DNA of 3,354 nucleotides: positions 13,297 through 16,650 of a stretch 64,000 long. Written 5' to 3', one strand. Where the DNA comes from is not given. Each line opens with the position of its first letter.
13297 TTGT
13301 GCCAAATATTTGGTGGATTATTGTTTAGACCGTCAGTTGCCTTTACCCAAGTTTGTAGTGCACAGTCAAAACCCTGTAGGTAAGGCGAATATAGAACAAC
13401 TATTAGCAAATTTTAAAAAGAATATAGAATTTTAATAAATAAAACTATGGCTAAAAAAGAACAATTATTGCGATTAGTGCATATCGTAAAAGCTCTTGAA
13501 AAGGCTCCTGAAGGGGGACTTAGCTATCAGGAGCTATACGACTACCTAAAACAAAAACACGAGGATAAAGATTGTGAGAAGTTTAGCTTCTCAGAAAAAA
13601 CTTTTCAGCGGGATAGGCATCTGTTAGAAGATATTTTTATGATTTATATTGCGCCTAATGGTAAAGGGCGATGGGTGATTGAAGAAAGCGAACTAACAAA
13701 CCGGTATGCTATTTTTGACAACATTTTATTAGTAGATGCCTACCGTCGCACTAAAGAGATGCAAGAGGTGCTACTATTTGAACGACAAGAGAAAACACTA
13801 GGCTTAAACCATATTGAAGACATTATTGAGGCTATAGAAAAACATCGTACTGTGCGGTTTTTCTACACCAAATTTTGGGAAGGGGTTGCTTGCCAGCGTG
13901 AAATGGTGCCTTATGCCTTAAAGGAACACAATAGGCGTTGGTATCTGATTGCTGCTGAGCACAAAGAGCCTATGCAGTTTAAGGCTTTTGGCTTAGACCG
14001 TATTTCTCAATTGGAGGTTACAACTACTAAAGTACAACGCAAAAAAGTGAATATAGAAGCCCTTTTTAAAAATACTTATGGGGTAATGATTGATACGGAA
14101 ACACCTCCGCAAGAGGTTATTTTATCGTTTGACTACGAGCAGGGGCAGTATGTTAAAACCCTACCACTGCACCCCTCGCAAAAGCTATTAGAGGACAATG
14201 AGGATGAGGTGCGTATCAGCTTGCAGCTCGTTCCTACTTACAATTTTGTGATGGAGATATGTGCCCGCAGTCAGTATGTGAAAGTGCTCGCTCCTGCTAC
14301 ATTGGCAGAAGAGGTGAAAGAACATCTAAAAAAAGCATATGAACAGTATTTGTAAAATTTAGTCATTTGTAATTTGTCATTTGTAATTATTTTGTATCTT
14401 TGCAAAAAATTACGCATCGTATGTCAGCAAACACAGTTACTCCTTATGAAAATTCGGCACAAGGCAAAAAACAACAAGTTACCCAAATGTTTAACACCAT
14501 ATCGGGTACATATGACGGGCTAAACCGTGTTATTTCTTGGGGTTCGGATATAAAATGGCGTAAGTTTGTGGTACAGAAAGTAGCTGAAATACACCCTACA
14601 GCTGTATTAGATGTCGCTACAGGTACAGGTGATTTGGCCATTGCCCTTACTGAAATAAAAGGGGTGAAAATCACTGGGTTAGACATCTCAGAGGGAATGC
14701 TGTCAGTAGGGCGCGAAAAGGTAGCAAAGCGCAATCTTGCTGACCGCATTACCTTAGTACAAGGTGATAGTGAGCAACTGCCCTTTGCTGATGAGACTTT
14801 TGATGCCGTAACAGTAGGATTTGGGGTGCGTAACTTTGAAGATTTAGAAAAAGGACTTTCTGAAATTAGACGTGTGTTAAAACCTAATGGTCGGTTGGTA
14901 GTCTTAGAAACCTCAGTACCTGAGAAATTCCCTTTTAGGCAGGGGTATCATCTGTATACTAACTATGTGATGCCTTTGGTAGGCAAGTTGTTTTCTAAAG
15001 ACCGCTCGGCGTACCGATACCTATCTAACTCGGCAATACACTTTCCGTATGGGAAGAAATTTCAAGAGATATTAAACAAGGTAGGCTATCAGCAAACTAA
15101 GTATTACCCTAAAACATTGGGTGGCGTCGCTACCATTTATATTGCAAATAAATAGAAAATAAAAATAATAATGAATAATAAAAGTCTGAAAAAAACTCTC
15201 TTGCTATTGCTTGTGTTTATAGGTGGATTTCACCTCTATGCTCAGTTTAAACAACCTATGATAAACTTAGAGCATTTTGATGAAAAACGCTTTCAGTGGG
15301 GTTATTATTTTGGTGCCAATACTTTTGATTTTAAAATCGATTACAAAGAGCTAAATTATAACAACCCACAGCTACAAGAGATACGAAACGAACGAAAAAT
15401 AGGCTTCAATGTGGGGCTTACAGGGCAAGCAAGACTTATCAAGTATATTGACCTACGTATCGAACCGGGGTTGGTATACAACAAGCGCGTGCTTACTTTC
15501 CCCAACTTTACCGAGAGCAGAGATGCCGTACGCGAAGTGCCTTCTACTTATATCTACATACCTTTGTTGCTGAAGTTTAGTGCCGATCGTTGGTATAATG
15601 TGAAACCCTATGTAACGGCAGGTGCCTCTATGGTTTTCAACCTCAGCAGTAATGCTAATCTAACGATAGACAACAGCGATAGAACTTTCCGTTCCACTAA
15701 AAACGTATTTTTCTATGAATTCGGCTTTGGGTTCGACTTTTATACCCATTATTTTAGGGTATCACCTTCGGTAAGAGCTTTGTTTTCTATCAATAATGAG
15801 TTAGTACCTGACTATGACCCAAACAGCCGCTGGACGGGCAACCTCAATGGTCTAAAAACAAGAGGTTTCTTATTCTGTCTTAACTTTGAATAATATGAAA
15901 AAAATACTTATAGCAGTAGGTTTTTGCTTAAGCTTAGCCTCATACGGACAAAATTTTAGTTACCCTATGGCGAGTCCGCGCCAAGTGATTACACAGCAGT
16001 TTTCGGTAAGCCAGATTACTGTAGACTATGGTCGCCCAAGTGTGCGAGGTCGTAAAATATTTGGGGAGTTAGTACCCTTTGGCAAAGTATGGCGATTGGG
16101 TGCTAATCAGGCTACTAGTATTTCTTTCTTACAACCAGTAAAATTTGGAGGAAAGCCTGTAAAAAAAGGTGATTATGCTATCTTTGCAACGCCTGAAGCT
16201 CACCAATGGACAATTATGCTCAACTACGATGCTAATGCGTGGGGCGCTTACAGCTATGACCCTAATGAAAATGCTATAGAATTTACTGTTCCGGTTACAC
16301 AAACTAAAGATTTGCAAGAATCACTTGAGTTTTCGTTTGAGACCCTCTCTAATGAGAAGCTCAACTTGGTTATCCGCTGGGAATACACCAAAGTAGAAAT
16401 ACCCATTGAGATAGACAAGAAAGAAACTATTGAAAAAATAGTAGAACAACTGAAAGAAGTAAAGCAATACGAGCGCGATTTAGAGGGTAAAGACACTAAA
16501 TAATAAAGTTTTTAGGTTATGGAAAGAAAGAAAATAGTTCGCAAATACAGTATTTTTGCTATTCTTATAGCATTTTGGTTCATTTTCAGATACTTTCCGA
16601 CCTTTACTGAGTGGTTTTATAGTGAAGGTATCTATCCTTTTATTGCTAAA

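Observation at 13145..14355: Standalone REC-fold (cREC-like) mini-protein coupled to a WYL-domain regulator, directly downstream of the DUF262 nuclease pair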

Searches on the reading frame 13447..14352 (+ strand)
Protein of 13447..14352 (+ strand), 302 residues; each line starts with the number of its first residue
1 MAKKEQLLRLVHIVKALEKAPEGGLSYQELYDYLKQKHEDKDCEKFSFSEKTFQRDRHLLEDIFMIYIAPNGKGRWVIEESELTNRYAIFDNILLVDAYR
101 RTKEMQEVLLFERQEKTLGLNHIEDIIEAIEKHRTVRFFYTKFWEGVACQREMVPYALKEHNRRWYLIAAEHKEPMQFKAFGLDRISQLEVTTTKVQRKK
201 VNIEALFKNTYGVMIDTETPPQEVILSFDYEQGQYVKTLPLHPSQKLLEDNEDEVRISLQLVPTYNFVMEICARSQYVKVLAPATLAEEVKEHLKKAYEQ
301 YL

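Call 3: search_protein_families(library=pfam, proteins=[window:13447-14352:+], max_evalue=0.1)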
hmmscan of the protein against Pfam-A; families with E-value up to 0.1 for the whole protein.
window:13447-14352:+ (302 aa): 2 families
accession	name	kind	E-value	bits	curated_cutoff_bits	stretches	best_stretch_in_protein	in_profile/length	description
PF13280.12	WYL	-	7.8e-13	48.7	21.8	1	122-191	2-70/70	WYL domain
PF25583.1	WCX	-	1.6e-08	35.2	23.9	1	220-297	1-75/76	WCX domain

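Call 4: search_protein_families(library=ncbifam, proteins=[window:13447-14352:+], max_evalue=0.1)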
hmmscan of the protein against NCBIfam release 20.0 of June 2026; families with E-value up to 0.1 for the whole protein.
window:13447-14352:+ (302 aa): 0 families

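Call 5: search_protein_families(library=padloc, proteins=[window:13447-14352:+], max_evalue=0.1)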
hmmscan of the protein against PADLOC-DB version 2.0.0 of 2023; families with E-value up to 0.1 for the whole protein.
window:13447-14352:+ (302 aa): 3 families
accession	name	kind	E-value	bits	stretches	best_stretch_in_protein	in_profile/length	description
PDLC01652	WYL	-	2e-30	104.3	1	110-297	7-161/162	"CAS-I,CAS-II,CAS-III,CAS-IV,CAS-V,CAS-VI; associated_signaling"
PDLC01457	WYL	-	8.1e-15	53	1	106-285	110-228/229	"CAS-I,CAS-II,CAS-III,CAS-IV,CAS-V,CAS-VI; associated_signaling"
PDLC01766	Cas3c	-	1.2e-10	38.3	1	110-301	124-316/1009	-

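Call 51: search_solved_structures(query=window:13447-14352:+, max_evalue=0.01, show_alignments=1)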
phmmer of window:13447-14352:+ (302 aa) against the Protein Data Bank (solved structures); distinct sequences matched with E-value up to 0.01: 2.
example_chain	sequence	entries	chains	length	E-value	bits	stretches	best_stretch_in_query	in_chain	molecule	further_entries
7qfz_A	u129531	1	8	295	3.5e-05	26.5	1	123-199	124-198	WYL domain-containing protein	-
6sj9_A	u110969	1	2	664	0.0002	24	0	123-296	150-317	Proteasome accessory factor B/C (PafBC)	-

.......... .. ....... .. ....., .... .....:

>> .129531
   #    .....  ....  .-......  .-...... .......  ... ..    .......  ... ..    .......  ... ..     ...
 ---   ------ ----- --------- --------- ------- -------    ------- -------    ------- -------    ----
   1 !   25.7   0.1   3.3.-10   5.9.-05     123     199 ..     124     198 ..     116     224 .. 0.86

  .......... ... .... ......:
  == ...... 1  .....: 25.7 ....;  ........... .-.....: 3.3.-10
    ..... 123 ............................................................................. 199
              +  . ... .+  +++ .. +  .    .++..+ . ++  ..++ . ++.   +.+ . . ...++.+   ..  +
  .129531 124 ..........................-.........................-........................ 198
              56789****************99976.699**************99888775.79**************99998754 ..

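Call 63: search_solved_structures(query=A2, max_evalue=0.01, show_alignments=2)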
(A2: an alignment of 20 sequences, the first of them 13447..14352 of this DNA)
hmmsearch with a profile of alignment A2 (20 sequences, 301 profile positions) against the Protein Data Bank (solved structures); distinct sequences matched with E-value up to 0.01: 12.
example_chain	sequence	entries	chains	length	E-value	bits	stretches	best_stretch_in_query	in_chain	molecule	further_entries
6sj9_A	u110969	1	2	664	4e-18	68.8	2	118-189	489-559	Proteasome accessory factor B/C (PafBC)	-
7tzv_A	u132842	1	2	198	5.6e-16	61.8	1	112-296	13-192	WYL domain-containing protein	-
7u02_B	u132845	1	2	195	6.1e-16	61.7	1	112-296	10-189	WYL domain-containing protein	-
9cu3_B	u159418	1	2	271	1.2e-15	60.7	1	109-296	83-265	WYL domain-containing protein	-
9pfq_Q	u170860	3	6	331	1.6e-15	60.3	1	109-296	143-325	WYL domain-containing protein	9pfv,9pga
8tp8_A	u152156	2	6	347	1.8e-15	60.1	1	109-296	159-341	DeoR-family transcriptional regulator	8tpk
9fnd_X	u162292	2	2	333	2.2e-11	46.7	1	118-186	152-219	Transcriptional regulator-like protein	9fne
7p5x_AY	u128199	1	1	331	2.2e-11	46.7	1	118-186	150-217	Transcriptional regulator-like protein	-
7qfz_A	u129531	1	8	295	1.4e-06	31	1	117-196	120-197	WYL domain-containing protein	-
7p5x_AX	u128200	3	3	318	0.00014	24.4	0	269-300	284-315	PafC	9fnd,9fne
7tb5_A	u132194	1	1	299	0.00034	23.1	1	122-185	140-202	WYL domain-containing protein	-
7t8k_A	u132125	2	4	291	0.0016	20.9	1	119-186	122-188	BrxR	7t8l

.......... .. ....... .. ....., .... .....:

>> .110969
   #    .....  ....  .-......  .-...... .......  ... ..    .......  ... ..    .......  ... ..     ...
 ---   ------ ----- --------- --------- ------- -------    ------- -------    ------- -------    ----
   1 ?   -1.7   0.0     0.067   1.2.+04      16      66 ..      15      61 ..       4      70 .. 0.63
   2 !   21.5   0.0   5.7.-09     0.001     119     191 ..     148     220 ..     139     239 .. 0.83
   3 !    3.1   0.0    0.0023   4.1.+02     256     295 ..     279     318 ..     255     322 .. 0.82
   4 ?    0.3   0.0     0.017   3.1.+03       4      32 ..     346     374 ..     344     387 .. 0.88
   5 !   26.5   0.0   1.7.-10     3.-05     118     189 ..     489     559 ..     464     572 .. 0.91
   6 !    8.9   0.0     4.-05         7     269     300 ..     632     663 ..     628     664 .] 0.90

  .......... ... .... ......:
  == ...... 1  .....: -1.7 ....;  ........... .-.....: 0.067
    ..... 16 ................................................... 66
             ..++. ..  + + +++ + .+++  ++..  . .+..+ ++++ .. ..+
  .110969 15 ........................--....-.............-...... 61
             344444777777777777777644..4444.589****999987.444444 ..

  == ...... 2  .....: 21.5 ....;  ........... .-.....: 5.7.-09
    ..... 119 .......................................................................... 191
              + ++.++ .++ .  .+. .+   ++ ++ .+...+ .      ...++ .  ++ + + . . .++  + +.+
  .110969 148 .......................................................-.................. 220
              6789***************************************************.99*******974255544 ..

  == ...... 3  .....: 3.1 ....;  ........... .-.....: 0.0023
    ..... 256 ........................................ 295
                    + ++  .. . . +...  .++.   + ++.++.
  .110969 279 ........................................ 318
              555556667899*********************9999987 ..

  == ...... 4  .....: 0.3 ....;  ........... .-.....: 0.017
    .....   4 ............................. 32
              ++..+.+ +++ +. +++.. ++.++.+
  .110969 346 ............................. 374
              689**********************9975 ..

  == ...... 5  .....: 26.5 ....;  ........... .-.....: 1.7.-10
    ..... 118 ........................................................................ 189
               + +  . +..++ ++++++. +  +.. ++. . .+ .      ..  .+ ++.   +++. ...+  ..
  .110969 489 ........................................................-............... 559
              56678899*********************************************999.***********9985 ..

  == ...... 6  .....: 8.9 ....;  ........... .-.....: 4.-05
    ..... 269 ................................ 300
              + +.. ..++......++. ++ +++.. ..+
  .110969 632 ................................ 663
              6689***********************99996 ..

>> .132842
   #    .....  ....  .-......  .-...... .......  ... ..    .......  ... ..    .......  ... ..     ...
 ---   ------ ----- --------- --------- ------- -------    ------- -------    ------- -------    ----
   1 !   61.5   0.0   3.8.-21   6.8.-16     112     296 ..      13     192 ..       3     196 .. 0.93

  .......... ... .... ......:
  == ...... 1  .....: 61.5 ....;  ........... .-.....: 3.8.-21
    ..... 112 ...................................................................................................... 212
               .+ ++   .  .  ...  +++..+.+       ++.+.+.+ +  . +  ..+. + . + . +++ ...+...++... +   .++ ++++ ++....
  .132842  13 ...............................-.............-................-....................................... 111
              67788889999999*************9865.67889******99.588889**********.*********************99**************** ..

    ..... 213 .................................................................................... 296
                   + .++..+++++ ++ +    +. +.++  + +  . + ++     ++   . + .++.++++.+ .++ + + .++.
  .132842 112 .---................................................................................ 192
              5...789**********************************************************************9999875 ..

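Call 64: find_homologous_proteins(query=window:13447-14352:+, max_evalue=1e-10)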
Query window:13447-14352:+ (302 aa): 401 proteins with E <= 1e-10 among 1101 candidates; the best 120 are listed.
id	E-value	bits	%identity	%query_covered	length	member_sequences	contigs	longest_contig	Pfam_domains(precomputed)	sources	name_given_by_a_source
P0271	4.9e-188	641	96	100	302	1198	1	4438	PF13280.13,PF25583.2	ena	-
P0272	1.4e-182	623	92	100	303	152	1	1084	PF13280.13,PF25583.2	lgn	-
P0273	2.3e-177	606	91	100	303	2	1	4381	PF13280.13,PF25583.2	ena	-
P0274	3.1e-176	603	91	100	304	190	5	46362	PF13280.13,PF25583.2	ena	-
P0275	4.3e-175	599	89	100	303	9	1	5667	PF13280.13,PF25583.2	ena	-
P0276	2.0e-154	531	78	100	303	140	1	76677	PF13280.13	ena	-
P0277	4.2e-149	514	93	82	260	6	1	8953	PF13280.13,PF25583.2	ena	-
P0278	1.2e-133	463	91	77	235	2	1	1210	PF13280.13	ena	-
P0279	4.7e-133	461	93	75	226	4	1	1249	PF13280.13,PF25583.2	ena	-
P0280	2.4e-123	429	82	79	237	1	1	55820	PF13280.13,PF25583.2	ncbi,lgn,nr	ncbi:MAG: WYL domain-containing protein [Capnocytophaga sp.]|nr:WYL domain-containing protein [Capno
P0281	1.3e-120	420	98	65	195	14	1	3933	PF13280.13,PF25583.2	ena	-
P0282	6.0e-106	372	58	100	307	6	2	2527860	PF13280.13,PF25583.2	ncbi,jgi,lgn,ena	-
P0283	8.1e-100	352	56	100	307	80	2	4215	PF13280.13,PF25583.2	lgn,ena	-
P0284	1.7e-98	348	56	100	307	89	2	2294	PF13280.13,PF25583.2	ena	-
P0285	3.6e-98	346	54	100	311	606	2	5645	PF13280.13,PF25583.2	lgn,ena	-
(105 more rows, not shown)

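Call 72: predict_structure(alignment_id=A3)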
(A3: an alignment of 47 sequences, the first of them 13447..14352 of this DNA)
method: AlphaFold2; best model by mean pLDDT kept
length: 302 residues; sequences in the alignment: 47
mean_pLDDT: 80.7   pTM: 0.56
mean pLDDT of the five models: 80.7, 80.4, 78.9, 76.8, 76.1
residues with pLDDT >= 90: 96; 70-90: 147; 50-70: 46; < 50: 13
segments of 3 or more residues with pLDDT < 50: 82-85, 108-113
pLDDT, mean of each block of 10 residues (from residue 1): 75 85 87 84 74 90 81 83 52 56 50 51 83 94 86 90 84 84 91 89 83 81 90 59 83 90 88 88 95 95 90
secondary structure, 60 per line:
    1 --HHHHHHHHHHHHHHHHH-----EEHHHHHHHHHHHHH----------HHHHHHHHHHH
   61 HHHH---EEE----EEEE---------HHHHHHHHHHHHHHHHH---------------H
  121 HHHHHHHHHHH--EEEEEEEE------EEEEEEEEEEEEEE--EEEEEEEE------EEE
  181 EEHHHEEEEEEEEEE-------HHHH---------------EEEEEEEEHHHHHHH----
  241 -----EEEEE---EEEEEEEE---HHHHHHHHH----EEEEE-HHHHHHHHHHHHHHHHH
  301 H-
elements in order: H3-19 H27-39 H50-64 E68-70 E75-78 H88-104 H120-131 E134-141 E148-161 E164-171 E178-182 E186-195 H203-206 E222-229 H230-236 E246-250 E254-261 H265-273 E278-282 H284-301

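Call 77: fold_search(model_id=the predicted structure, library=pdb)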
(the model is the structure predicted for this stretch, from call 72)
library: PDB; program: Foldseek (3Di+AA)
matches with E <= 10: 1106; with E <= 0.001: 32
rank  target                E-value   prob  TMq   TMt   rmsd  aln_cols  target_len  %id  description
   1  9fnd_X                3.8e-12  1.00  0.40  0.37  14.7       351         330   14  Transcriptional activator PafBC bound to mycobacterial RNA polymerase (released 2025-02-12)
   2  8tp8_D                4.0e-12  1.00  0.51  0.47  12.3       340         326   17  Structure of the C. crescentus WYL-activator, DriD, bound to ssDNA and cognate DNA (released 2023-11-29)
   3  8tp8_B                1.1e-11  1.00  0.50  0.47  11.1       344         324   18  Structure of the C. crescentus WYL-activator, DriD, bound to ssDNA and cognate DNA (released 2023-11-29)
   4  8tp8_A                1.6e-11  1.00  0.51  0.48  12.7       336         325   15  Structure of the C. crescentus WYL-activator, DriD, bound to ssDNA and cognate DNA (released 2023-11-29)
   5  8tpk_B                1.8e-11  1.00  0.51  0.47  12.0       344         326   17  P6522 crystal form of C. crescentus DriD-ssDNA-DNA complex (released 2023-11-29)
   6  9cu3_A                3.6e-11  1.00  0.51  0.73   3.1       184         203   19  Allosteric mechanism of DriD transcription activator (released 2025-04-23)
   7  9pfv_Q                4.1e-11  1.00  0.49  0.46  11.9       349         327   17  The cryo-EM structure of C. crescentus DriD-ssDNA-RNAP-Sigma73-CCNA_03891/CCNA_01149 promoter transcription activation (released 2026-02-25)
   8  9cu3_B                4.6e-11  1.00  0.42  0.60   5.4       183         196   19  Allosteric mechanism of DriD transcription activator (released 2025-04-23)
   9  9pfq_Q                5.1e-11  1.00  0.49  0.45  12.1       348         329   18  The cryo-EM structure of C. crescentus DriD-ssDNA-RNAP-Sigma73-bapE promoter transcription activation complex (released 2026-02-25)
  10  6sj9_A                5.1e-11  1.00  0.39  0.21  11.3       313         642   19  Proteasome accessory factor B/C (PafBC) of Arthrobacter aurescens (released 2019-10-16)
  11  7tzv_A                8.1e-11  1.00  0.40  0.57   6.0       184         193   19  Structure of DriD C-domain bound to 9mer ssDNA (released 2022-06-01)
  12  8tpk_A                9.0e-11  1.00  0.49  0.47  12.4       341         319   18  P6522 crystal form of C. crescentus DriD-ssDNA-DNA complex (released 2023-11-29)
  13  6sj9_B                1.2e-10  1.00  0.37  0.21  10.7       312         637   20  Proteasome accessory factor B/C (PafBC) of Arthrobacter aurescens (released 2019-10-16)
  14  7tzv_M                2.4e-10  1.00  0.48  0.72   3.8       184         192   18  Structure of DriD C-domain bound to 9mer ssDNA (released 2022-06-01)
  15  9fnd_Y                3.2e-09  1.00  0.44  0.43  12.1       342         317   14  Transcriptional activator PafBC bound to mycobacterial RNA polymerase (released 2025-02-12)
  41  7bu9_E                6.4e-02  0.38  0.16  0.22  13.4       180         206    9  Crystal Structure of Spindlin1-H3(K4me3-K9me2) complex (released 2020-10-14)
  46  7bu9_C                1.1e-01  0.44  0.18  0.25  13.5       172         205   11  Crystal Structure of Spindlin1-H3(K4me3-K9me2) complex (released 2020-10-14)
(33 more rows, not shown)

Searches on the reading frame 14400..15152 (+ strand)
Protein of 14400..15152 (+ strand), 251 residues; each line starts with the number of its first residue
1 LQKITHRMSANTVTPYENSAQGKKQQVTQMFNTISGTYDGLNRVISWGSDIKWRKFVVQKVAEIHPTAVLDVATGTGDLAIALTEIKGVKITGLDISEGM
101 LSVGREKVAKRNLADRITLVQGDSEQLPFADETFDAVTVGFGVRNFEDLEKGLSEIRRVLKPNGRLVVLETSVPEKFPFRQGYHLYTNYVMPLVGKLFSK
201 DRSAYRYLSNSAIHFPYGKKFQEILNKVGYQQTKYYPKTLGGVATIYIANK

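Call 3: search_protein_families(library=pfam, proteins=[window:14400-15152:+], max_evalue=0.1)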
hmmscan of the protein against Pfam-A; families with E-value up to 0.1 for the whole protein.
window:14400-15152:+ (251 aa): 20 families
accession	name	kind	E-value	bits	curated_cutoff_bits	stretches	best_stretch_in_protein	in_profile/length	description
PF01209.24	Ubie_methyltran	-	1.9e-69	234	20.1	1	22-250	4-232/233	ubiE/COQ5 methyltransferase family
PF08241.18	Methyltransf_11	-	1e-23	84.2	21.2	1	70-168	1-95/95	Methyltransferase domain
PF13649.12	Methyltransf_25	-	1.3e-23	84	27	1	69-164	1-97/97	Methyltransferase domain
PF13847.12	Methyltransf_31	-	3.5e-20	72.6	27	1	67-183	5-120/145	Methyltransferase domain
PF08242.18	Methyltransf_12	-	1.6e-15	58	30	1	70-166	1-98/98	Methyltransferase domain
PF13489.12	Methyltransf_23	-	9.9e-09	35.6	27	1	66-173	23-121/164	Methyltransferase domain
PF06325.19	PrmA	-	2.2e-05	24.6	22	1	67-137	163-230/296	Ribosomal protein L11 methyltransferase (PrmA)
PF02353.26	CMAS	-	7.2e-05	22.7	27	1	67-168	64-164/273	Mycolic acid cyclopropane synthetase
PF12847.13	Methyltransf_18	-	0.00015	22.2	27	1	62-149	9-99/151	Methyltransferase domain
PF07021.18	MetW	-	0.00034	20.8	21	1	67-226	15-156/193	Methionine biosynthesis protein MetW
PF05175.20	MTS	-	0.00034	20.7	23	1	56-140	22-105/170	Methyltransferase small domain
PF00891.24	Methyltransf_2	-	0.0019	18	22.3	1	67-176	64-172/210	O-methyltransferase domain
PF05148.21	Methyltransf_8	-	0.0035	17.7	27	1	119-171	108-159/219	Hypothetical methyltransferase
PF09243.16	Rsm22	-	0.0054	16.6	23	1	58-174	27-144/275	Mitochondrial small ribosomal subunit Rsm22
PF20922.3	Anamorsin_N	-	0.0057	16.8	27.1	1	129-172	47-91/163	Anamorsin, N-terminal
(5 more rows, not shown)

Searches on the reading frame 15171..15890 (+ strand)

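Call 82: search_protein_families(library=pfam, proteins=[window:15171-15890:+], max_evalue=0.00001)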
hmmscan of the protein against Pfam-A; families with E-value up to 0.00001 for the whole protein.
window:15171-15890:+ (240 aa): 2 families
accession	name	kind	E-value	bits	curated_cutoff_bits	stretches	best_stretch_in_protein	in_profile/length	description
PF13568.12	OMP_b-brl_2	-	1.2e-16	61.7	27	1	24-210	2-173/175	Outer membrane protein beta-barrel domain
PF13505.12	OMP_b-brl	-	8.6e-08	33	28.7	1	61-193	26-143/175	Outer membrane protein beta-barrel domain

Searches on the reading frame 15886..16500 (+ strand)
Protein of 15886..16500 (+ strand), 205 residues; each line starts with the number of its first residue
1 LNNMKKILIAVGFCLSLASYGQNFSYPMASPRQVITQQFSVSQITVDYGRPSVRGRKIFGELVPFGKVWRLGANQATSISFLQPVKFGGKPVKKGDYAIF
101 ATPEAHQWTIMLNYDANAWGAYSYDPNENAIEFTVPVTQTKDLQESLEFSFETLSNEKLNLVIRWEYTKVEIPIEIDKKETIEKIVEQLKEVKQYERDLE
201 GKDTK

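Call 82: search_protein_families(library=pfam, proteins=[window:15886-16500:+], max_evalue=0.00001)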
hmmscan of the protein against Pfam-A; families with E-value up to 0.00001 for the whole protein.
window:15886-16500:+ (205 aa): 1 family
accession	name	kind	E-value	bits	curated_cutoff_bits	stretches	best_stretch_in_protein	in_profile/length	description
PF11138.13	DUF2911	-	1.1e-52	178.2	27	1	30-174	1-145/145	Protein of unknown function (DUF2911)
